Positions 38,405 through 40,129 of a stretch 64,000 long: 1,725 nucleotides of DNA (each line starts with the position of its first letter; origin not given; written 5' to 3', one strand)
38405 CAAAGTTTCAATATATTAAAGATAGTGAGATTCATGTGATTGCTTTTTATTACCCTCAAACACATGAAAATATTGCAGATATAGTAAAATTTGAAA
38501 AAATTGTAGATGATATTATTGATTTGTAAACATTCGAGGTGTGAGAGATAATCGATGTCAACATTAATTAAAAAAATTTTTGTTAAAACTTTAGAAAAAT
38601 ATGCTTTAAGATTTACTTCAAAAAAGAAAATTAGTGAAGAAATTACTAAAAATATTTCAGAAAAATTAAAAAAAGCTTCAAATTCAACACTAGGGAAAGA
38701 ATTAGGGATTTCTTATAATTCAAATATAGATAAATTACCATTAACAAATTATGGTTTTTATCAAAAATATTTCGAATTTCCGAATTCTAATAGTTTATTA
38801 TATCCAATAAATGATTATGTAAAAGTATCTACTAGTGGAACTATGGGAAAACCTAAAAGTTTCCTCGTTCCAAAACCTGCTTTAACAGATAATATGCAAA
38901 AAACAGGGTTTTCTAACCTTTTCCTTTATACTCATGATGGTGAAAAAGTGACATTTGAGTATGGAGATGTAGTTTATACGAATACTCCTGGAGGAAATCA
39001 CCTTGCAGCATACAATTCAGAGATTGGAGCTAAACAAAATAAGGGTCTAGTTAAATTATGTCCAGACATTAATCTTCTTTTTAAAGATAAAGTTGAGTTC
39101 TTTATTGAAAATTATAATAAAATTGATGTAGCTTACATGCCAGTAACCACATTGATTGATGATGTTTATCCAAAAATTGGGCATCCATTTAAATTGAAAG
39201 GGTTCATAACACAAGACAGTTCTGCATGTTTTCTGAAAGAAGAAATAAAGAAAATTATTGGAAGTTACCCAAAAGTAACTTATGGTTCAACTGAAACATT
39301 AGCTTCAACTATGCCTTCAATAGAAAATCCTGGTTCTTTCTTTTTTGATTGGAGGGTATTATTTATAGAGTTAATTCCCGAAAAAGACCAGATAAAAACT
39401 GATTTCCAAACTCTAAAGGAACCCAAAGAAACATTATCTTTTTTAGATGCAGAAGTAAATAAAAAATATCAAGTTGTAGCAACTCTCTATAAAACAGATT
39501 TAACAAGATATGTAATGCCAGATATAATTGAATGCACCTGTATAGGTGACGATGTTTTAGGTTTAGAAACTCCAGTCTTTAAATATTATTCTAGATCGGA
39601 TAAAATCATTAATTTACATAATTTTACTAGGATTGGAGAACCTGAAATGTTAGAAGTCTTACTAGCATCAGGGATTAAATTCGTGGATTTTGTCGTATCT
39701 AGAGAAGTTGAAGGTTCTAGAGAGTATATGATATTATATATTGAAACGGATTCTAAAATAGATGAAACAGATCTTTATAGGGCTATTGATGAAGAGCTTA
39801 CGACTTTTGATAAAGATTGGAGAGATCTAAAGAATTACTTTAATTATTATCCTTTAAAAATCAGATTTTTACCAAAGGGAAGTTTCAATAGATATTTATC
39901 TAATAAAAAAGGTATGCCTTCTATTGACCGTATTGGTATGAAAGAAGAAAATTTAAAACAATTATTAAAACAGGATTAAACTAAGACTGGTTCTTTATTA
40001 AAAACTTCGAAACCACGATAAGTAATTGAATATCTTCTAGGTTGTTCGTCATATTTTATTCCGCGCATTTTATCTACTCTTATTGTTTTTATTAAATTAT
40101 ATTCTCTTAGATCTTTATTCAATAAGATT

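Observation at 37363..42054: KaiC-like ATPase neighbourhood: membrane protein with cytoplasmic domain, GH3/ANL-type ligase, single-domain KaiC-like ATPase, and tandem PhoU/TrkA-C regulators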

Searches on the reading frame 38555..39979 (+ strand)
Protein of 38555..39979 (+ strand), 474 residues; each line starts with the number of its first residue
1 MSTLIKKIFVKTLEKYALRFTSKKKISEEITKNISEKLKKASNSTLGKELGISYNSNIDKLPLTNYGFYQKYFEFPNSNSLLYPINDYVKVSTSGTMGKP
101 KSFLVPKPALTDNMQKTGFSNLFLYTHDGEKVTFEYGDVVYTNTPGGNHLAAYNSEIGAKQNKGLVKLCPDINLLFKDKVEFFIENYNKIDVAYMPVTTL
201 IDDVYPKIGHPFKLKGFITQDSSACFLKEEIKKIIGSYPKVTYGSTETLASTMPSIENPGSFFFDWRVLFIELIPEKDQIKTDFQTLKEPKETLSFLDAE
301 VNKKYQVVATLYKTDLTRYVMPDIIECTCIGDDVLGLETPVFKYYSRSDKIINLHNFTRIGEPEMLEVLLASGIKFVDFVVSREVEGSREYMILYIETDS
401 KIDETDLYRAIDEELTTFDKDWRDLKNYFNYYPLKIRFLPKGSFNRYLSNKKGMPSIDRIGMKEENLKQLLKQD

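Call 3: search_protein_families(library=pfam, proteins=[window:38555-39979:+], max_evalue=0.01)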
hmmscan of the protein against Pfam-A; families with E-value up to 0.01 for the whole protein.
window:38555-39979:+ (474 aa): 2 families
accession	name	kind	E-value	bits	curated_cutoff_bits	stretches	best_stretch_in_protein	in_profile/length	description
PF23571.1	GH3_M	-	4.8e-05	23.8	23.6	1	268-329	7-62/75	GH3 family central domain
PF23572.1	GH3_C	-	8.9e-05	23.6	23.6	1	372-451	15-101/119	GH3 family C-terminal domain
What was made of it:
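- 38555..39979 (+): GH3-like adenylate-forming ligase (ANL superfamily), predicted to be a catalytically competent acyl-acid amido synthetase or acyl-adenylate former. Pfam GH3_M and GH3_C match at threshold (call 3).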

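Call 4: search_protein_families(library=ncbifam, proteins=[window:38555-39979:+], max_evalue=0.01)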
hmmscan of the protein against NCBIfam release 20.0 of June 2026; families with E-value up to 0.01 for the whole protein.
window:38555-39979:+ (474 aa): 1 family
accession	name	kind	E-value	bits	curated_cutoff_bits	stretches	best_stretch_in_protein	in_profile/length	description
NF041707.1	rSAM_YhhB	equivalog_domain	0.0029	16.6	445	1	377-427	245-295/369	cyclophane-forming radical SAM/SPASM peptide maturase YhhB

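Call 7: search_protein_families(library=pfam, proteins=[window:38555-39979:+], max_evalue=10)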
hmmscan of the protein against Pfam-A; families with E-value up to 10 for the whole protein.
window:38555-39979:+ (474 aa): 3 families
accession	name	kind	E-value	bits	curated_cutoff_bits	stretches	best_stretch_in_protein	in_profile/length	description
PF23571.1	GH3_M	-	4.8e-05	23.8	23.6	1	268-329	7-62/75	GH3 family central domain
PF23572.1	GH3_C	-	8.9e-05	23.6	23.6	1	372-451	15-101/119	GH3 family C-terminal domain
PF24294.1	Chromo_PTM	-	0.019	15.4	27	1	5-40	10-45/75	Membrane-bound transcription factor PTM, chromo domain-like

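Call 18: find_homologous_proteins(query=window:38555-39979:+, max_evalue=0.001)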
Query window:38555-39979:+ (474 aa): 204 proteins with E <= 0.001 among 7281 candidates; the best 120 are listed.
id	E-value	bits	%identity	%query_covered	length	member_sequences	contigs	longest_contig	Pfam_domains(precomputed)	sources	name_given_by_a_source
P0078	0.0e+0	1064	100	100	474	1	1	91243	-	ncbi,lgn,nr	ncbi:GH3 auxin-responsive promoter family protein [Candidatus Bathyarchaeota archaeon]|nr:GH3 auxin-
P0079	1.4e-192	659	59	100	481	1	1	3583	PF23571.2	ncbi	-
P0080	8.7e-190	650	58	100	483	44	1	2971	PF23571.2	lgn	-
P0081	1.9e-188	645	57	100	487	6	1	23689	PF23571.2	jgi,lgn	jgi:hypothetical protein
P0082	1.3e-181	623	57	97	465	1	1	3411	PF23571.2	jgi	jgi:hypothetical protein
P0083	1.4e-176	606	58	93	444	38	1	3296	PF23571.2,PF23572.2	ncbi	-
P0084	8.1e-176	604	53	99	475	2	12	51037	PF23571.2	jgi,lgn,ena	jgi:hypothetical protein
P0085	5.3e-174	598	54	97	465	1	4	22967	PF23571.2,PF23572.2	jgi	-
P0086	1.0e-173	597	52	100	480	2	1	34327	PF23571.2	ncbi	-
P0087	1.4e-171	590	55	96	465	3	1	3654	PF23571.2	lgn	-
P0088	3.2e-170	585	54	96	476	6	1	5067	PF23571.2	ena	-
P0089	8.3e-170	584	55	96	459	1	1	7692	PF23571.2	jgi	-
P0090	2.0e-166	573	53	97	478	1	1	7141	PF23571.2,PF23572.2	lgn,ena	-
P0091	1.0e-165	570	54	97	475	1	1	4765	PF23571.2,PF23572.2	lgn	-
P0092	1.4e-164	567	52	97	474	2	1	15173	PF23571.2,PF23572.2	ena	-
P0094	1.1e-163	564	51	99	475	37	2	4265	PF03321.20,PF23571.2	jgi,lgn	jgi:phenylacetate-coenzyme A ligase PaaK-like adenylate-forming protein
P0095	1.8e-163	563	54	97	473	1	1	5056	PF03321.20,PF23572.2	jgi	jgi:GH3 auxin-responsive promoter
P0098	6.7e-163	561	51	99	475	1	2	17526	PF03321.20,PF23571.2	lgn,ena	-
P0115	7.1e-159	548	49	97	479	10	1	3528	PF03321.20,PF23571.2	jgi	-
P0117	1.3e-158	547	50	100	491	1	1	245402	PF23571.2,PF23572.2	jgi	jgi:hypothetical protein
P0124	1.0e-156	541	51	97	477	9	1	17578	PF03321.20,PF23571.2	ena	-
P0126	1.3e-156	540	49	99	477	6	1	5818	PF03321.20,PF23571.2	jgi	jgi:hypothetical protein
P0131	2.0e-155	536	48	97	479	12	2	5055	PF03321.20,PF23571.2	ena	-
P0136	1.9e-154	533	51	99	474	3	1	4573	PF03321.20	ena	-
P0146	6.7e-152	525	50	97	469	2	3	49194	PF03321.20,PF23571.2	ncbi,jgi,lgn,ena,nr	ncbi:MAG TPA: GH3 auxin-responsive promoter family protein [Patescibacteria group bacterium]|nr:GH3 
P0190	3.5e-141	490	47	100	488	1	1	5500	PF03321.20,PF23571.2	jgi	-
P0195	3.9e-140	486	46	100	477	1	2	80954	PF23571.2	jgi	-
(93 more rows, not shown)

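Call 33: search_solved_structures(query=A3, max_evalue=1, show_alignments=2)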
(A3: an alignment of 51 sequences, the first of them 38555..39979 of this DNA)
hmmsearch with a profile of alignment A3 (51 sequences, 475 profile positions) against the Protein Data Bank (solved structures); distinct sequences matched with E-value up to 1: 9.
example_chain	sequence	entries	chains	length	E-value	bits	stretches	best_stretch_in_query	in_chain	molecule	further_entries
6avh_A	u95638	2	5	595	1.8e-06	30.2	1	268-407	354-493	GH3.15 acyl acid amido synthetase | AtGH3.15 acyl acid amido synthetase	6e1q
4b2g_A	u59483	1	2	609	3.2e-06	29.3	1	243-447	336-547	GH3-1 AUXIN CONJUGATING ENZYME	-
7vka_A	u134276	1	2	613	0.00012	24.1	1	268-381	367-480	Indole-3-acetic acid-amido synthetase GH3.6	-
9fwd_A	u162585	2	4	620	0.00012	24.1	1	268-381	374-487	Indole-3-acetic acid-amido synthetase GH3.6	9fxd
5kod_A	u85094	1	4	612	0.0003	22.8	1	268-381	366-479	Indole-3-acetic acid-amido synthetase GH3.5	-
7dk8_A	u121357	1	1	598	0.00063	21.8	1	269-401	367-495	Probable indole-3-acetic acid-amido synthetase GH3.8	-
5ech_A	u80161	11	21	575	0.0019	20.2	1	287-447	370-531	Jasmonic acid-amido synthetase JAR1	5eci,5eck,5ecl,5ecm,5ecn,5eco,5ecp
4epl_A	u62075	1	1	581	0.0019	20.2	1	287-447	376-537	Jasmonic acid-amido synthetase JAR1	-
7psg_A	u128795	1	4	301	0.9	11.4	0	192-234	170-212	Methyl-accepting chemotaxis protein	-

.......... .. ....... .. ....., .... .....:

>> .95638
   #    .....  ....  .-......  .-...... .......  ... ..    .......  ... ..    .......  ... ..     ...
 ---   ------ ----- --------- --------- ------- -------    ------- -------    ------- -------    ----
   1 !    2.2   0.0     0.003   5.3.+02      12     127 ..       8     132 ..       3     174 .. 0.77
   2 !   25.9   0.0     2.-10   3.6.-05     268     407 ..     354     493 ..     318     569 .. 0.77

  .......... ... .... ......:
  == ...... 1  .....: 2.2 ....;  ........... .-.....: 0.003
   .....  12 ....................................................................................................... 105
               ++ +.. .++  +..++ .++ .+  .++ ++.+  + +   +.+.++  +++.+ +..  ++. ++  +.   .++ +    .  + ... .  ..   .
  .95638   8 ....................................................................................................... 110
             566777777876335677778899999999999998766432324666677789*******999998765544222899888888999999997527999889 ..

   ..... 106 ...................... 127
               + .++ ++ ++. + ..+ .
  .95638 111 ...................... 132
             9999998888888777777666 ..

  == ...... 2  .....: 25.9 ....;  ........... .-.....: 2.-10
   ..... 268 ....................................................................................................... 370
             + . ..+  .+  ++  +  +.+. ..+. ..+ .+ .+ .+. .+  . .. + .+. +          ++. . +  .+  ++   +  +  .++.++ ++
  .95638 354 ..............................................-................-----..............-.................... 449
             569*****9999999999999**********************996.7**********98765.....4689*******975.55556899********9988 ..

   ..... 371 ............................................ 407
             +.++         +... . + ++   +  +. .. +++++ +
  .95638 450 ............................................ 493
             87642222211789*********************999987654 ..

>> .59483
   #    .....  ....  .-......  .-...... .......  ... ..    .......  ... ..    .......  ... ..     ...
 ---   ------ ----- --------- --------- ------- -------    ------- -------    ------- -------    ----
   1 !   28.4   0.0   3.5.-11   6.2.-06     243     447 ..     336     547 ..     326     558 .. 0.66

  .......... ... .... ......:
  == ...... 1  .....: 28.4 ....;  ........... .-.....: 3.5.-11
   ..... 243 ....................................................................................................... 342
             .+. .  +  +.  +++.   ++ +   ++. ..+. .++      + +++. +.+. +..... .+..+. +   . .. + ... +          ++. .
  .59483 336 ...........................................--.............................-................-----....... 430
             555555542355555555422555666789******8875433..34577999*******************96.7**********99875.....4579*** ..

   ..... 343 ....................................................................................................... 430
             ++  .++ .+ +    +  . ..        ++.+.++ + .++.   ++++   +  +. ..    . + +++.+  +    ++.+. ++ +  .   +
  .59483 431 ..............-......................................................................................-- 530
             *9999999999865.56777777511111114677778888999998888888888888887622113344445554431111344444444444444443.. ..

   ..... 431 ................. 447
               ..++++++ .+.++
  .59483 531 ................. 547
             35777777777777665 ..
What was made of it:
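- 38555..39979 (+): The family profile hits plant GH3 structures at E 1.8e-6 (call 33).
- Checked: Its family profile hits plant GH3 structures (E 1.8e-6, call 33).
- At the sequence level the ligase is GH3, not PaaK (calls 3, 33).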

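Call 42: predict_structure(alignment_id=A3)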
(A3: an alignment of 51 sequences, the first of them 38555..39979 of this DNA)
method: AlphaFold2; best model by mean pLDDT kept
length: 474 residues; sequences in the alignment: 51
mean_pLDDT: 89.4   pTM: 0.86
mean pLDDT of the five models: 89.4, 88.9, 88.5, 87.9, 87.6
residues with pLDDT >= 90: 310; 70-90: 135; 50-70: 22; < 50: 7
segments of 3 or more residues with pLDDT < 50: 147-152
pLDDT, mean of each block of 10 residues (from residue 1): 80 93 91 96 95 93 95 89 92 66 91 91 94 92 65 52 75 89 97 94 97 95 92 96 84 94 95 94 86 93 96 96 94 94 88 82 92 93 91 94 93 91 89 94 91 83 88 72
secondary structure, 60 per line:
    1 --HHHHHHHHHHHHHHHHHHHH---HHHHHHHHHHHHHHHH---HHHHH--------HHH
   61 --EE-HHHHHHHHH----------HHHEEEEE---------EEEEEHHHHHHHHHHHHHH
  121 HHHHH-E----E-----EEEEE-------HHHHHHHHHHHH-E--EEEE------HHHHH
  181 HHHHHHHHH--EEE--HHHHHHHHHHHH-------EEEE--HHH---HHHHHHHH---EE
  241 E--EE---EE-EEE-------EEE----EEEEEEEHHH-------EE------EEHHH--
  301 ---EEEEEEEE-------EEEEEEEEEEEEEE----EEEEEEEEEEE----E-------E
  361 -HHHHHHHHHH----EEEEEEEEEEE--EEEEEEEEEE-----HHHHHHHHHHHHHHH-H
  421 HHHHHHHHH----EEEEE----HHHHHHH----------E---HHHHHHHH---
elements in order: H3-22 H26-41 H45-49 H66-74 E88-92 E102-106 H107-125 E138-142 H150-161 E166-169 H176-189 E192-194 H197-208 E216-219 H228-235 E239-241 E252-254 E262-264 E269-275 E304-311 E319-332 E337-347 H362-371 E376-386 E389-398 H404-418 H420-429 E434-438 H443-449 H464-471
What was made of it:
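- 38555..39979 (+): The AF2 model has pLDDT 89 (call 42).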

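Call 46: fold_search(model_id=the predicted structure, library=pdb)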
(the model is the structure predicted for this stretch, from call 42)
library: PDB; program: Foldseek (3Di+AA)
matches with E <= 10: 1347; with E <= 0.001: 161
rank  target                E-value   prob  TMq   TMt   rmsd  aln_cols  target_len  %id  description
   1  4r1m_C                1.6e-18  1.00  0.62  0.67   5.9       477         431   16  Crystal structure of a Putative Acyl-CoA ligase (BT_0428) from Bacteroides thetaiotaomicron VPI-5482 at 2.48 A resolut (released 2014-08-27)
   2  4r1l_C                1.7e-18  1.00  0.62  0.67   5.9       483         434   16  Crystal structure of a Putative Acyl-CoA ligase (BT_0428) from Bacteroides thetaiotaomicron VPI-5482 at 2.42 A resolut (released 2014-08-27)
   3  4r1m_D                2.6e-18  1.00  0.51  0.56  12.9       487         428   15  Crystal structure of a Putative Acyl-CoA ligase (BT_0428) from Bacteroides thetaiotaomicron VPI-5482 at 2.48 A resolut (released 2014-08-27)
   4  4r1m_B                5.0e-18  1.00  0.52  0.57  12.8       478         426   15  Crystal structure of a Putative Acyl-CoA ligase (BT_0428) from Bacteroides thetaiotaomicron VPI-5482 at 2.48 A resolut (released 2014-08-27)
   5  4r1m_A                5.3e-18  1.00  0.61  0.66   5.8       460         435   16  Crystal structure of a Putative Acyl-CoA ligase (BT_0428) from Bacteroides thetaiotaomicron VPI-5482 at 2.48 A resolut (released 2014-08-27)
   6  4r1l_A                9.8e-18  1.00  0.61  0.66   6.2       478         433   16  Crystal structure of a Putative Acyl-CoA ligase (BT_0428) from Bacteroides thetaiotaomicron VPI-5482 at 2.42 A resolut (released 2014-08-27)
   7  4rvn_D                1.4e-17  1.00  0.50  0.55  12.8       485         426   15  Crystal structure of a Putative Acyl-CoA ligase (BT_0428) from Bacteroides thetaiotaomicron VPI-5482 at 2.20 A resolut (released 2015-01-21)
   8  4rvo_B                1.8e-17  1.00  0.51  0.55  11.8       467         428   15  Crystal structure of a Putative Acyl-CoA ligase (BT_0428) from Bacteroides thetaiotaomicron VPI-5482 at 2.41 A resolut (released 2014-12-31)
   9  4rvn_B                2.8e-17  1.00  0.52  0.58  12.5       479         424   15  Crystal structure of a Putative Acyl-CoA ligase (BT_0428) from Bacteroides thetaiotaomicron VPI-5482 at 2.20 A resolut (released 2015-01-21)
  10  4rvo_D                3.5e-17  1.00  0.52  0.57  12.8       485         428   15  Crystal structure of a Putative Acyl-CoA ligase (BT_0428) from Bacteroides thetaiotaomicron VPI-5482 at 2.41 A resolut (released 2014-12-31)
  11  4r1l_B                7.4e-17  1.00  0.51  0.57  12.5       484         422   15  Crystal structure of a Putative Acyl-CoA ligase (BT_0428) from Bacteroides thetaiotaomicron VPI-5482 at 2.42 A resolut (released 2014-08-27)
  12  4r1l_D                9.4e-17  1.00  0.51  0.56  12.8       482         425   15  Crystal structure of a Putative Acyl-CoA ligase (BT_0428) from Bacteroides thetaiotaomicron VPI-5482 at 2.42 A resolut (released 2014-08-27)
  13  7dk8                  1.6e-16  1.00  0.67  0.58   6.5       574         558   12  Crystal structure of OsGH3-8 with AMP (released 2020-12-23)
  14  4epm                  1.6e-16  1.00  0.66  0.57   6.6       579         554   15  Crystal Structure of Arabidopsis GH3.12 (PBS3) in Complex with AMP (released 2012-06-20)
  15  4epl                  2.2e-16  1.00  0.66  0.58   5.9       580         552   13  Crystal Structure of Arabidopsis thaliana GH3.11 (JAR1) in Complex with JA-Ile (released 2012-06-20)
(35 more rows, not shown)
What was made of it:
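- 38555..39979 (+): Foldseek matches PaaK-like BT_0428, PaaK1 and plant GH3s at E 1e-18 to 1e-15 (call 46).
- Checked: Its model has the ANL/GH3/PaaK fold (Foldseek E 1e-18 to 1e-16, call 46).
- The best Foldseek matches of the ligase are PaaK-type aryl/acyl-CoA ligases (BT_0428, PaaK1/2; call 46).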

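Call 61: find_encoding_contigs(protein=P0195, flank=5000, max_places=2)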
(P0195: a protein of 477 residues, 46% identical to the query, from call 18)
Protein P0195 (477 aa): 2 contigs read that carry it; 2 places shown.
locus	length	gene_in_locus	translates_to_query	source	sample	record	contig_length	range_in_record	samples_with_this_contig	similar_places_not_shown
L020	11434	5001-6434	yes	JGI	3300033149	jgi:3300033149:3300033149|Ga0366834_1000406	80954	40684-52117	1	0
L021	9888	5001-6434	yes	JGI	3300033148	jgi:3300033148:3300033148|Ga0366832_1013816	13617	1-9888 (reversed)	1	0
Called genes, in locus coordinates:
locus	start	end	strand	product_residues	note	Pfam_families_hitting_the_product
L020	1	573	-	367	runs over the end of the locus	PF01841:Transglut_core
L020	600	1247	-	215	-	PF00923:TAL_FSA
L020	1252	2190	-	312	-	PF02779:Transket_pyr, PF17147:PFOR_II (faint), PF22613:Transketolase_C_1 (faint), PF02780:Transketolase_C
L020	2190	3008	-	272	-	PF13292:DXP_synthase_N, PF00456:Transketolase_N, PF00676:E1_dh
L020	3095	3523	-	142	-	PF04027:DUF371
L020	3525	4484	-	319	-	PF00535:Glycos_transf_2, PF13641:Glyco_tranf_2_3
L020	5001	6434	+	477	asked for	PF23571:GH3_M (faint)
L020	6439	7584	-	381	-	-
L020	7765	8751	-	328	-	PF04055:Radical_SAM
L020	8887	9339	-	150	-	PF26119:DUF8036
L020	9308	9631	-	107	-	PF01022:HTH_5, PF12840:HTH_20 (weak)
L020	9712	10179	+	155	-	-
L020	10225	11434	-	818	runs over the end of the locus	PF00403:HMA, PF19803:DUF6286 (faint), PF12710:HAD (faint), PF00403:HMA, PF00122:E1-E2_ATPase, PF00702:Hydrolase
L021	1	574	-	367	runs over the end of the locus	PF01841:Transglut_core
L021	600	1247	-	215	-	PF00923:TAL_FSA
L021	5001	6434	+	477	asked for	PF23571:GH3_M (faint)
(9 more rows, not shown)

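Call 62: find_encoding_contigs(protein=P0146, flank=5000, max_places=2)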
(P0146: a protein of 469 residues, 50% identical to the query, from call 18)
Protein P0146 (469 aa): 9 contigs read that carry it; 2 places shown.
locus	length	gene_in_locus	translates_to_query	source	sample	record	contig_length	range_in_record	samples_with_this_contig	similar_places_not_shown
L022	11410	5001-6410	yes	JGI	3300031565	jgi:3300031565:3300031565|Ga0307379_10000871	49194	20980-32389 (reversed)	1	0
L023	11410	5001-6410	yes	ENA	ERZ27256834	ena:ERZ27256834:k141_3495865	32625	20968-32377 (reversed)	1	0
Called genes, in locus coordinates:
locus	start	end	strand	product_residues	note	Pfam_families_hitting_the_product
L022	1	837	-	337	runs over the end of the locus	PF13489:Methyltransf_23, PF01209:Ubie_methyltran (weak), PF13649:Methyltransf_25, PF13847:Methyltransf_31, PF08241:Methyltransf_11, PF08242:Methyltransf_12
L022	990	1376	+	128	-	-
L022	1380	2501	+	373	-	-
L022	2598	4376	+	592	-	PF00009:GTP_EFTU, PF01926:MMR_HSR1 (weak), PF08477:Roc (weak), PF03144:GTP_EFTU_D2 (faint), PF11987:IF-2, PF14578:GTP_EFTU_D4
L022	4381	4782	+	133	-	PF01092:Ribosomal_S6e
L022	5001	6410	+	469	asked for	PF03321:GH3 (faint), PF23571:GH3_M (weak)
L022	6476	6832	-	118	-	-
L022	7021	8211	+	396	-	-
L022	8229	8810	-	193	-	PF01895:PhoU, PF02080:TrkA_C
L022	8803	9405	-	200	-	PF01895:PhoU, PF02080:TrkA_C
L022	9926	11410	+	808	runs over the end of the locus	PF00501:AMP-binding, PF13193:AMP-binding_C, PF00550:PP-binding, PF00975:Thioesterase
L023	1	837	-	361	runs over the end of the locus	?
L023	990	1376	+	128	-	-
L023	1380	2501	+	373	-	-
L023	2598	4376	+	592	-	PF00009:GTP_EFTU, PF01926:MMR_HSR1 (weak), PF08477:Roc (weak), PF03144:GTP_EFTU_D2 (faint), PF11987:IF-2, PF14578:GTP_EFTU_D4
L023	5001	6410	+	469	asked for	PF03321:GH3 (faint), PF23571:GH3_M (weak)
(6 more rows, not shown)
